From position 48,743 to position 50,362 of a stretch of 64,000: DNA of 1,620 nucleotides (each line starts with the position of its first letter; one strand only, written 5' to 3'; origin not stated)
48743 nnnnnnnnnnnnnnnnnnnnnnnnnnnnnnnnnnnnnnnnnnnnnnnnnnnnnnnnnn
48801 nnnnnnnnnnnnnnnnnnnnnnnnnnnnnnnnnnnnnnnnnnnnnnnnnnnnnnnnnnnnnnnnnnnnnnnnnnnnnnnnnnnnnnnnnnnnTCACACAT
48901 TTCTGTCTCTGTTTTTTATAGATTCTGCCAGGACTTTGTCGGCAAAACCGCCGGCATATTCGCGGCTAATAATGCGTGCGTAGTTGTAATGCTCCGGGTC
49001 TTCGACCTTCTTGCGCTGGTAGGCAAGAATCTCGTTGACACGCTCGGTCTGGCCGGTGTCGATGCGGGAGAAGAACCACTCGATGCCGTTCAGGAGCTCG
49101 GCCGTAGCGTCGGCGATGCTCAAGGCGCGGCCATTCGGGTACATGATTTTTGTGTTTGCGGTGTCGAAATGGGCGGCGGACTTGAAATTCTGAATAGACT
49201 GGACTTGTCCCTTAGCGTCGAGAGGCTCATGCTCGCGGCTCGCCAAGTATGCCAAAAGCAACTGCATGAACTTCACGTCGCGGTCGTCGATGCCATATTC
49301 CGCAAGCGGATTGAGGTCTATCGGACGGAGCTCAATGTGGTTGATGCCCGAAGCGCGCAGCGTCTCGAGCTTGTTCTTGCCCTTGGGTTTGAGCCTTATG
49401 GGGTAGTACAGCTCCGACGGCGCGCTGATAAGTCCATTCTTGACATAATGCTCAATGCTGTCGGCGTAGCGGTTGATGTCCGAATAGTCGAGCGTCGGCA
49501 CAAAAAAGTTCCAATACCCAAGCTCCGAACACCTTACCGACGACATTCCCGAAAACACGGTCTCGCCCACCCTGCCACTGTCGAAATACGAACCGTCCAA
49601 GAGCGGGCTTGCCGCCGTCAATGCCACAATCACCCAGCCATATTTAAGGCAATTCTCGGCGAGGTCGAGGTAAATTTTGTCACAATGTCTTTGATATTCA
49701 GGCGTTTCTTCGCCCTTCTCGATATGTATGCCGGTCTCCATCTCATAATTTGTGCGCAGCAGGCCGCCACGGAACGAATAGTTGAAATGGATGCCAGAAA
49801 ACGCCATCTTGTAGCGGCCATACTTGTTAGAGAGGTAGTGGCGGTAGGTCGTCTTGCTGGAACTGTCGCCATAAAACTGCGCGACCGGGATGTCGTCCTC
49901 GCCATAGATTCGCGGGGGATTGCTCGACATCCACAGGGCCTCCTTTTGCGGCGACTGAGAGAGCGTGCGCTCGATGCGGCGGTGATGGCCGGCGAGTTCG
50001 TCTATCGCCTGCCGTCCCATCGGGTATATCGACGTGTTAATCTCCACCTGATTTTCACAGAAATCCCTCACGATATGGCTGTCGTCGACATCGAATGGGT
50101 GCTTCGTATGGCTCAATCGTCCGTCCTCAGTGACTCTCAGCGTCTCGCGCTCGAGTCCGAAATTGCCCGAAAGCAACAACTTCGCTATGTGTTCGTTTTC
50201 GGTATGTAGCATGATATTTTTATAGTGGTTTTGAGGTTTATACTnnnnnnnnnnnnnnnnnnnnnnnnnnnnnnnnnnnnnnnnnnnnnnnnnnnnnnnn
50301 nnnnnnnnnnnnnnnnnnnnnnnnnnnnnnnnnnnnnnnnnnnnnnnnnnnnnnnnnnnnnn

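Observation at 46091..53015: Seven-gene operon with a GshA-type ligase, two ATP-grasp ligases, an Ntn amidohydrolase and three esterases, directly upstream of superoxide dismutase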

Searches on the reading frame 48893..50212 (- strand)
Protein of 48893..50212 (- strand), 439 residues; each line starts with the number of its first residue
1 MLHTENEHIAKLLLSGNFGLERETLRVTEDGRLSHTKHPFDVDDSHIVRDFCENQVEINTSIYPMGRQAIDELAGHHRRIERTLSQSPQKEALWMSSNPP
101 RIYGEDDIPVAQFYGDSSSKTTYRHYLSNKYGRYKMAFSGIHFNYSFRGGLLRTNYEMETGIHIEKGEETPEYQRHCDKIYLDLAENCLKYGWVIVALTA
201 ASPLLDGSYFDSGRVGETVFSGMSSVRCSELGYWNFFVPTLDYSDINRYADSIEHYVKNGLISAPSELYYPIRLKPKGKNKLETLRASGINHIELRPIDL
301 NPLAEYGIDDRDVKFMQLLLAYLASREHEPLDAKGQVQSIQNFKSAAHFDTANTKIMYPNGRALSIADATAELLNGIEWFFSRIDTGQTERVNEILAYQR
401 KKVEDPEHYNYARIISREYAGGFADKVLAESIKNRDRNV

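Call 3: search_protein_families(library=pfam, proteins=[window:48893-50212:-], max_evalue=0.01)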
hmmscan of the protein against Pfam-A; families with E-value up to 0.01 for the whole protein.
window:48893-50212:- (439 aa): 1 family
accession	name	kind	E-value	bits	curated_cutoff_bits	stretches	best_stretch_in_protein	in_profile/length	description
PF04262.19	Glu_cys_ligase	-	8.7e-58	196.2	27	2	6-258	6-260/372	Glutamate-cysteine ligase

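Call 4: search_protein_families(library=ncbifam, proteins=[window:48893-50212:-], max_evalue=0.01)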
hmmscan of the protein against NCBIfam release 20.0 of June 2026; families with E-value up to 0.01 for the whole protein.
window:48893-50212:- (439 aa): 4 families
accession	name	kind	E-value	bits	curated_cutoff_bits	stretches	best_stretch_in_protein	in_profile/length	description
NF002688.0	PRK02471.1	equivalog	7.4e-76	256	425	1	5-426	8-406/756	bifunctional glutamate--cysteine ligase GshA/glutathione synthetase GshB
TIGR01435.1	glu_cys_lig_rel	equivalog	1.5e-52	178.8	656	1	10-361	2-334/719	bifunctional glutamate--cysteine ligase/glutathione synthetase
TIGR01434.1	glu_cys_ligase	equivalog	1.1e-42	146.3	393.3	2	12-279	13-279/512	glutamate--cysteine ligase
TIGR02050.1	gshA_cyan_rel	subfamily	2.2e-05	24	176.4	1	185-277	139-220/287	YbdK family carboxylate-amine ligase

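Call 8: search_solved_structures(query=window:48893-50212:-, max_evalue=0.01, show_alignments=2)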
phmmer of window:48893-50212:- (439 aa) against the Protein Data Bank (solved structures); distinct sequences matched with E-value up to 0.01: 4.
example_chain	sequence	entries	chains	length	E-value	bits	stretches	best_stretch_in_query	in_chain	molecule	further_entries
3ln7_A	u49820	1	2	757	2.5e-41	145.3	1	8-329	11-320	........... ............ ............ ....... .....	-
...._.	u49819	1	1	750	5.8e-34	121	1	9-329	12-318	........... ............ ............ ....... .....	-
1v4g_A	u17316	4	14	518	2.2e-28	102.7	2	17-279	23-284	Glutamate--cysteine ligase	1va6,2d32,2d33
3nzt_A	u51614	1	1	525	4.2e-18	68.8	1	18-235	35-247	Glutamate--cysteine ligase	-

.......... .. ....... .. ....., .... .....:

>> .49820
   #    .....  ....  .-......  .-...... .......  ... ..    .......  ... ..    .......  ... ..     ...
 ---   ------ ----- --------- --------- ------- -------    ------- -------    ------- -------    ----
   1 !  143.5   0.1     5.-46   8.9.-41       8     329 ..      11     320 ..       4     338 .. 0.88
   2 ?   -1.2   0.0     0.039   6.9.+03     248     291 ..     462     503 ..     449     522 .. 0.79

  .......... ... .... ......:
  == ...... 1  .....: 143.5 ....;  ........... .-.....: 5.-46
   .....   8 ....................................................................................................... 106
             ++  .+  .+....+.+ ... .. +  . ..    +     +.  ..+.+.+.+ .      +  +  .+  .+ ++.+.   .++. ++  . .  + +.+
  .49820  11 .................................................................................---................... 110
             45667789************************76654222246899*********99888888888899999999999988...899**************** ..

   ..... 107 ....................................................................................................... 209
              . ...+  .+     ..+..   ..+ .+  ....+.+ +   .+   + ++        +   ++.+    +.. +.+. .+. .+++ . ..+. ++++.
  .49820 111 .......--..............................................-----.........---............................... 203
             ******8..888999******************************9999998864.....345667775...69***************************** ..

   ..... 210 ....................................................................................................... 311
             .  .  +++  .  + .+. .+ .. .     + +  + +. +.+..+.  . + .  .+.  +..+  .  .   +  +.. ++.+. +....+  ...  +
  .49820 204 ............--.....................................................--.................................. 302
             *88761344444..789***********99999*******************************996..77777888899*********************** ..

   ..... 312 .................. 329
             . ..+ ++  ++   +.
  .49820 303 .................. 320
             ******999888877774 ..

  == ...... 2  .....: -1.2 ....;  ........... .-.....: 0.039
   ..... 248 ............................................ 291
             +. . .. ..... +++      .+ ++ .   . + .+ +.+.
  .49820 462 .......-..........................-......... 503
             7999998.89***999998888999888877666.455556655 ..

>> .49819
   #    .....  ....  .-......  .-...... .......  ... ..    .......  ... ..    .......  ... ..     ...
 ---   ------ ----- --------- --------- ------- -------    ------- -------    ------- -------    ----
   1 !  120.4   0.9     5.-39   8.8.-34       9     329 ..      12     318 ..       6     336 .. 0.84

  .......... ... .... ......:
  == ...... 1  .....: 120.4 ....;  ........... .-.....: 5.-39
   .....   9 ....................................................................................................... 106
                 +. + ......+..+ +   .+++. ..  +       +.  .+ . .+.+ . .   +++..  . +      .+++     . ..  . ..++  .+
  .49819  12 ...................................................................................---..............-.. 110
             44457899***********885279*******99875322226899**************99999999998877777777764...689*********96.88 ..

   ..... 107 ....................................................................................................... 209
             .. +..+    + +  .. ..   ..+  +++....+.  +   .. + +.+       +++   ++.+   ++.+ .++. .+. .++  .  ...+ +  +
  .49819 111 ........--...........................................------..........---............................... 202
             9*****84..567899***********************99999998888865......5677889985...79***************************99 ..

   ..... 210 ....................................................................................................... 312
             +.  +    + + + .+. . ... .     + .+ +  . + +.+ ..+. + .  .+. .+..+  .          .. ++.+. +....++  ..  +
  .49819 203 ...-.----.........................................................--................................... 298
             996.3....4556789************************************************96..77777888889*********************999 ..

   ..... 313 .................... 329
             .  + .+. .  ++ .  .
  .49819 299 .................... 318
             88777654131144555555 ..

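Call 9: find_homologous_proteins(query=window:48893-50212:-, max_evalue=1e-10)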
Query window:48893-50212:- (439 aa): 2875 proteins with E <= 1e-10 among 8000 candidates; the best 120 are listed.
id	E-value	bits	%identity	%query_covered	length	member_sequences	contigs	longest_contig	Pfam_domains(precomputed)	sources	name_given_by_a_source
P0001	0.0e+0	1014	100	100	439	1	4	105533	PF04262.20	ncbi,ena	-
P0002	3.1e-258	875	86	100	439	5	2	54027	PF04262.20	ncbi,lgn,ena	-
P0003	3.4e-227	773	75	100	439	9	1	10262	PF04262.20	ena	-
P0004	1.1e-218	745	73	100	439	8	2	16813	PF04262.20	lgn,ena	-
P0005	2.0e-217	740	73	100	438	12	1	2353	PF04262.20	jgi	-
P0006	1.2e-213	728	72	100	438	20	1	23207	PF04262.20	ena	-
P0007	1.6e-212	724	71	100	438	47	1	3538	PF04262.20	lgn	-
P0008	4.2e-211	720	71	100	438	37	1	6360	PF04262.20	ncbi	-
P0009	6.4e-202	689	68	100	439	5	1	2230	PF04262.20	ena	-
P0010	1.6e-201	688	69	100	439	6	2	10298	PF04262.20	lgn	-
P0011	5.4e-201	686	68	100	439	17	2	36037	PF04262.20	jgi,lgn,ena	-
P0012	2.9e-157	542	56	97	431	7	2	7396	PF04262.20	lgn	-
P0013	1.6e-156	540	57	97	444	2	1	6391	PF04262.20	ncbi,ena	-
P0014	1.3e-155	537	55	97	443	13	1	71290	PF04262.20,PF04107.19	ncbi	-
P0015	3.7e-155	535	56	97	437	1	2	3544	PF04262.20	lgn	-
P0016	7.6e-155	534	56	97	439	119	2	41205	PF04262.20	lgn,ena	-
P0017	1.2e-153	530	56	97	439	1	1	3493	PF04262.20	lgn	-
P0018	1.5e-153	530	55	97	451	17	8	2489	PF04262.20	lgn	-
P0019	1.6e-152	527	55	97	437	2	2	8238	PF04262.20,PF04107.19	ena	-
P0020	2.0e-152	526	55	98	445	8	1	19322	PF04262.20,PF04107.19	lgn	-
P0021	2.6e-152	526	54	100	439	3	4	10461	PF04262.20,PF04107.19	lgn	-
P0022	5.0e-152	525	55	99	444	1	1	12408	PF04262.20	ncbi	ncbi:MAG: hypothetical protein ACI4UL_00065 [Muribaculaceae bacterium]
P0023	1.3e-151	524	53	100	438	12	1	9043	PF04262.20,PF04107.19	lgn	-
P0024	2.8e-151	522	56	97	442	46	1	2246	PF04262.20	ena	-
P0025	3.5e-151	522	53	97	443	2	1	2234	PF04262.20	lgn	-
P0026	3.8e-151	522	54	99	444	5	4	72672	PF04262.20,PF04107.19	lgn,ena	-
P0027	5.7e-151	521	55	97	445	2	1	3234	PF04262.20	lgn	-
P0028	7.2e-151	521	55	97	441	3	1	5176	PF04262.20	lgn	-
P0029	1.4e-150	520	58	92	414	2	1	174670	PF04262.20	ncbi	-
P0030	3.0e-150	519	55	97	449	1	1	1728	PF04262.20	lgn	-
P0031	3.7e-150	519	54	99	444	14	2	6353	PF04262.20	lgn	-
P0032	4.3e-150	519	53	97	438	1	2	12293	PF04262.20,PF04107.19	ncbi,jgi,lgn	-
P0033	7.4e-150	518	55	97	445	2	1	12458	PF04262.20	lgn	-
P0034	8.2e-150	518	54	99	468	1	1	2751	PF04262.20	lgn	-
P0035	1.1e-149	517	54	97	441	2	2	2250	PF04262.20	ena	-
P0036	3.2e-149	516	54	95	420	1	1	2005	PF04262.20,PF04107.19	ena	-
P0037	7.5e-149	514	52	98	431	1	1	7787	PF04262.20,PF04107.19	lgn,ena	-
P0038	1.6e-148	513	54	98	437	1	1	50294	PF04262.20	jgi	-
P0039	2.2e-148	513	53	100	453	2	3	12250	PF04262.20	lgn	-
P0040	4.3e-148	512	55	97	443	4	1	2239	PF04262.20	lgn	-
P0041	2.5e-147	509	54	98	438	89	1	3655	PF04262.20,PF04107.19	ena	-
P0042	4.6e-147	509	54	97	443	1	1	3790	PF04262.20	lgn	-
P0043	1.0e-146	507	53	97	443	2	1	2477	PF04262.20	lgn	-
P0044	1.6e-146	507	54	98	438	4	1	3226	PF04262.20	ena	-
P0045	2.9e-146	506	53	98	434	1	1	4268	PF04262.20,PF04107.19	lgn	-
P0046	4.1e-146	505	54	97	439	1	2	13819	PF04262.20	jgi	-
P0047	3.4e-145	502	53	98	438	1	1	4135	PF04262.20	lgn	-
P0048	7.1e-145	501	53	98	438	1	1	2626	PF04262.20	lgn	-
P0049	1.2e-144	501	54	98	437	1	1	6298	PF04262.20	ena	-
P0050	1.4e-144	500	54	97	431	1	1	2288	PF04262.20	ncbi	ncbi:MAG: hypothetical protein ACI3ZD_06135 [Prevotella sp.]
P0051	2.0e-144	500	53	97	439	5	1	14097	PF04262.20,PF04107.19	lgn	-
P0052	3.0e-144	499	53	97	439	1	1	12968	PF04262.20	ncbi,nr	ncbi:MAG: hypothetical protein Q4B58_03585 [Bacteroidales bacterium]|nr:hypothetical protein [Bacter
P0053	3.1e-144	499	52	99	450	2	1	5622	PF04262.20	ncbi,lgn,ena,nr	ncbi:MAG: hypothetical protein K2K64_11795 [Muribaculaceae bacterium]|nr:hypothetical protein [Murib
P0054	6.2e-144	498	54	97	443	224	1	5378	PF04262.20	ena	-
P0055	1.2e-143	497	53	98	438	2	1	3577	PF04262.20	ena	-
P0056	3.7e-143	496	53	98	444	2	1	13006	PF04262.20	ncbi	ncbi:MAG: hypothetical protein ACI30V_10190 [Muribaculaceae bacterium]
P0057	1.4e-141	491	53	98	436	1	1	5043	PF04262.20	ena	-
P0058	6.4e-141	488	51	98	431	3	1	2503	PF04262.20,PF04107.19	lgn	-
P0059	1.3e-140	487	53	97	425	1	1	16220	PF04262.20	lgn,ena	-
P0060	2.3e-140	487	51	97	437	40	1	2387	PF04262.20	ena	-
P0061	2.5e-140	486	52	98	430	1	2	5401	PF04262.20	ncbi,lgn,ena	-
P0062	2.7e-140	486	52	97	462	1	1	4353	PF04262.20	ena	-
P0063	4.9e-140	485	53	97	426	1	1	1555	PF04262.20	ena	-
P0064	7.2e-140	485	52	97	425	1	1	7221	PF04262.20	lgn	-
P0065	1.5e-139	484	52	99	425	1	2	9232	PF04262.20,PF04107.19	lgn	-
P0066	2.0e-139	483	53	99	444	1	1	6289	PF04262.20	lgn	-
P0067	2.4e-139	483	52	99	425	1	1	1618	PF04262.20,PF04107.19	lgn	-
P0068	2.5e-139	483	51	99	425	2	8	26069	PF04262.20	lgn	-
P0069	5.4e-139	482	52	98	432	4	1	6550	PF04262.20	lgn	-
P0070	2.3e-138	480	52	97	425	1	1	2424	PF04262.20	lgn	-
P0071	2.5e-138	480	50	100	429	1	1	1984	PF04262.20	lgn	-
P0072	2.6e-138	480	51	100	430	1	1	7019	PF04262.20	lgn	-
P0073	3.0e-138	480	52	100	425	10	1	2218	PF04262.20,PF04107.19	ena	-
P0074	3.7e-138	479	53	98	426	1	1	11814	PF04262.20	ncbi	ncbi:MAG: hypothetical protein ACI3XY_04955 [Butyricicoccaceae bacterium]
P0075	3.8e-138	479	52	100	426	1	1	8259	PF04262.20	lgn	-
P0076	1.1e-137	478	53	98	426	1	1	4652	PF04262.20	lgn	-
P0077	2.4e-137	477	52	98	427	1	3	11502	PF04262.20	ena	-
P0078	2.4e-137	477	51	100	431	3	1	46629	PF04262.20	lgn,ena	-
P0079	3.2e-137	476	52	98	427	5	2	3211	PF04262.20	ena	-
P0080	3.4e-137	476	52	98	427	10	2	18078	PF04262.20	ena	-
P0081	4.2e-137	476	51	100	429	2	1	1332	PF04262.20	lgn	-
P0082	5.3e-137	475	52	97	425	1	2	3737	PF04262.20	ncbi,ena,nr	ncbi:MAG: hypothetical protein IJX71_04265 [Oscillospiraceae bacterium]|nr:hypothetical protein [Osc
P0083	5.4e-137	475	52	99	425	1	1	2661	PF04262.20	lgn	-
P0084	6.4e-137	475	51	98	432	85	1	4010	PF04262.20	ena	-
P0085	6.7e-137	475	52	98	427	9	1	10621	PF04262.20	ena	-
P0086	1.0e-136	475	52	97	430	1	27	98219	PF04262.20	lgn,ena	-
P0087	1.3e-136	474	52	97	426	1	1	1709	PF04262.20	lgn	-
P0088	1.4e-136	474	51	98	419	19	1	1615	PF04262.20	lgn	-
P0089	1.4e-136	474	52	97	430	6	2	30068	PF04262.20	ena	-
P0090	1.7e-136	474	52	97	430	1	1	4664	PF04262.20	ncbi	-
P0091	2.1e-136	473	44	97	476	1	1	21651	PF04262.20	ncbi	-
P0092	2.5e-136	473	51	98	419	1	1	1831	PF04262.20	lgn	-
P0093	2.6e-136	473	51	99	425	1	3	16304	PF04262.20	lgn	-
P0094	3.1e-136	473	50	98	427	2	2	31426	PF04262.20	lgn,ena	-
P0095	3.1e-136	473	51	97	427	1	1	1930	PF04262.20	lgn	-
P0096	3.1e-136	473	51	97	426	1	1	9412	PF04262.20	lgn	-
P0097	3.1e-136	473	50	98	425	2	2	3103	PF04262.20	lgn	-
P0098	3.4e-136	473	52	97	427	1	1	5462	PF04262.20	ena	-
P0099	4.3e-136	472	52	98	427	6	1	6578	PF04262.20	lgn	-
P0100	4.8e-136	472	51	98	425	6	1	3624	PF04262.20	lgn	-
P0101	5.0e-136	472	52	97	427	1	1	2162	PF04262.20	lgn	-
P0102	6.3e-136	472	51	96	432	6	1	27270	PF04262.20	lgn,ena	-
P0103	6.9e-136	472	50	100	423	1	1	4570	PF04262.20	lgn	-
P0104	7.6e-136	472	51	98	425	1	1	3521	PF04262.20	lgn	-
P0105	9.5e-136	471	51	98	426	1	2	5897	PF04262.20,PF04107.19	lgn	-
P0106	1.1e-135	471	52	99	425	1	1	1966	PF04262.20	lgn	-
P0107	1.2e-135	471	51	100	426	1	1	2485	PF04262.20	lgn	-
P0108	1.3e-135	471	52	97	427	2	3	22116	PF04262.20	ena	-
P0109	1.5e-135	471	52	98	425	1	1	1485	PF04262.20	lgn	-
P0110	1.5e-135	471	50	100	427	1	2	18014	PF04262.20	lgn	-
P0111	1.5e-135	471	53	99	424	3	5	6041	PF04262.20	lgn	-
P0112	1.6e-135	471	52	97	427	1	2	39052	PF04262.20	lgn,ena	-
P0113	1.9e-135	470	51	98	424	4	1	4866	PF04262.20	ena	-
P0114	2.0e-135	470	52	97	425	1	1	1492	PF04262.20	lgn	-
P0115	2.4e-135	470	51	98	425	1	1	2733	PF04262.20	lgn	-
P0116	3.2e-135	470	50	99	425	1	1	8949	PF04262.20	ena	-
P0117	3.3e-135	470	51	98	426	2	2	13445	PF04262.20,PF04107.19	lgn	-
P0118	3.4e-135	470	52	97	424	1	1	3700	PF04262.20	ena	-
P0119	6.5e-135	469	49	99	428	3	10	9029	PF04262.20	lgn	-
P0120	7.5e-135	468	51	100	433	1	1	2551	PF04262.20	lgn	-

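Call 11: find_encoding_contigs(protein=P0001, flank=10000, max_places=3)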
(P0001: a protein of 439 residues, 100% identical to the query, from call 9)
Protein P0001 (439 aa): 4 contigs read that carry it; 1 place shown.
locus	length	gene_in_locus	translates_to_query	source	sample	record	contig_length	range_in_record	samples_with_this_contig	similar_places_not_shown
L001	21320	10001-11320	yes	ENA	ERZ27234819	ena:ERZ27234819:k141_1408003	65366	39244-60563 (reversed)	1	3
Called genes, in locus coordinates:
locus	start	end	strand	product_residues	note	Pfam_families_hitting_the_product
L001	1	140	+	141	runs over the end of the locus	PF01850:PIN (weak), PF13470:PIN_3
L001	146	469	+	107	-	PF01909:NTP_transf_2, PF18765:Polbeta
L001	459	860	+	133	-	PF05168:HEPN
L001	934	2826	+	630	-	PF13522:GATase_6 (faint), PF13537:GATase_7 (faint)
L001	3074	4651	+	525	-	PF09820:AAA-ATPase_like, PF08011:PDDEXK_9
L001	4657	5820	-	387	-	PF00155:Aminotran_1_2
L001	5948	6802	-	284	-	PF12541:DUF3737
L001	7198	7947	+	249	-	-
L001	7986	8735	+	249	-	PF00756:Esterase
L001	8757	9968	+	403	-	-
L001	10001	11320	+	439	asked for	PF04262:Glu_cys_ligase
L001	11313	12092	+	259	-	PF13230:GATase_4, PF13522:GATase_6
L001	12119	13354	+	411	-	PF13535:ATP-grasp_4 (weak)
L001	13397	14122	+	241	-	PF00756:Esterase (weak)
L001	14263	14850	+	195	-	PF00081:Sod_Fe_N, PF02777:Sod_Fe_C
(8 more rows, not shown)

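Call 12: find_encoding_contigs(protein=P0086, flank=10000, max_places=3)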
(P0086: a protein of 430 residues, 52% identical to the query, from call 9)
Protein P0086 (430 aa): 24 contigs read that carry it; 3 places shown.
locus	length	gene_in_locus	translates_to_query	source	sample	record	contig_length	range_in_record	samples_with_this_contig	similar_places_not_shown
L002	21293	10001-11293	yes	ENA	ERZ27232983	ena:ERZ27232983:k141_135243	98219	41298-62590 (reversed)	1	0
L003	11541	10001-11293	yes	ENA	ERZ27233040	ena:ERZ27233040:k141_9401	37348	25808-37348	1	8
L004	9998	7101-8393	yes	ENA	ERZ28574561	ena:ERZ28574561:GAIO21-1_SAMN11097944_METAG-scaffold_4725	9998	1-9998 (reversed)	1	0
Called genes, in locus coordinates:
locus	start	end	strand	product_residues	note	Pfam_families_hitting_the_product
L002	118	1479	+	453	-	PF00202:Aminotran_3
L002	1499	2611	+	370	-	PF00465:Fe-ADH, PF25137:ADH_Fe_C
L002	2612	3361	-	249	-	PF00196:GerE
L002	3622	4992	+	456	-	PF00202:Aminotran_3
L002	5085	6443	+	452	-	PF03553:Na_H_antiporter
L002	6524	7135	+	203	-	PF13189:Cytidylate_kin2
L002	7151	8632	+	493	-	PF00171:Aldedh, PF07368:DUF1487 (faint)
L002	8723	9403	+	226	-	PF19700:DUF6198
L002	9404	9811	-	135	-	PF02082:Rrf2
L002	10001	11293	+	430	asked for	PF04262:Glu_cys_ligase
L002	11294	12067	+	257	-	PF13230:GATase_4, PF13522:GATase_6 (weak)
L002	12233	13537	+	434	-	PF01053:Cys_Met_Meta_PP, PF00155:Aminotran_1_2, PF01041:DegT_DnrJ_EryC1, PF00266:Aminotran_5 (weak)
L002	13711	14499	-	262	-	PF00106:adh_short, PF08659:KR, PF23441:SDR (weak), PF13561:adh_short_C2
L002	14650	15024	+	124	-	PF00392:GntR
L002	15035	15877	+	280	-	PF00005:ABC_tran, PF13401:AAA_22 (weak), PF13304:AAA_21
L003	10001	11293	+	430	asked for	PF04262:Glu_cys_ligase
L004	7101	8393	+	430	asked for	PF04262:Glu_cys_ligase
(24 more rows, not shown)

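Call 13: find_encoding_contigs(protein=P0029, flank=10000, max_places=2)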
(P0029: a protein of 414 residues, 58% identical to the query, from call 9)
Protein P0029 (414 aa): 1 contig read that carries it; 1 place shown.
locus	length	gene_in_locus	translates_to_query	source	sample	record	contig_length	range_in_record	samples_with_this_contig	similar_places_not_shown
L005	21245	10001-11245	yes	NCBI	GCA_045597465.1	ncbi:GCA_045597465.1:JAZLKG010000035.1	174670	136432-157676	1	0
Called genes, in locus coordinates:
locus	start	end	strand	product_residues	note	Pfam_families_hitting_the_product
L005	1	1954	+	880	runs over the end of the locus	PF09586:YfhO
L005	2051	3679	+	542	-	-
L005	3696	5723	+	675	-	PF07715:Plug (weak)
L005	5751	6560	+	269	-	PF14054:DUF4249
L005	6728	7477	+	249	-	-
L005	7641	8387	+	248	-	PF00756:Esterase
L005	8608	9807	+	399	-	-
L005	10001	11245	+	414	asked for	PF04262:Glu_cys_ligase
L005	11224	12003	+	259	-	PF13230:GATase_4, PF13522:GATase_6 (weak)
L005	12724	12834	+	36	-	-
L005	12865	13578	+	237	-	PF00025:Arf (weak)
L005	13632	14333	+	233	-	-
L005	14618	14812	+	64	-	-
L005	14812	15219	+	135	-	PF13470:PIN_3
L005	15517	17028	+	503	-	PF09820:AAA-ATPase_like, PF08011:PDDEXK_9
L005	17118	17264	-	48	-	-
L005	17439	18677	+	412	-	-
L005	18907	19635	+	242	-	PF00756:Esterase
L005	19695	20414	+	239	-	PF03575:Peptidase_S51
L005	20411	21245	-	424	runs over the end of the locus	PF13173:AAA_14, PF13635:DUF4143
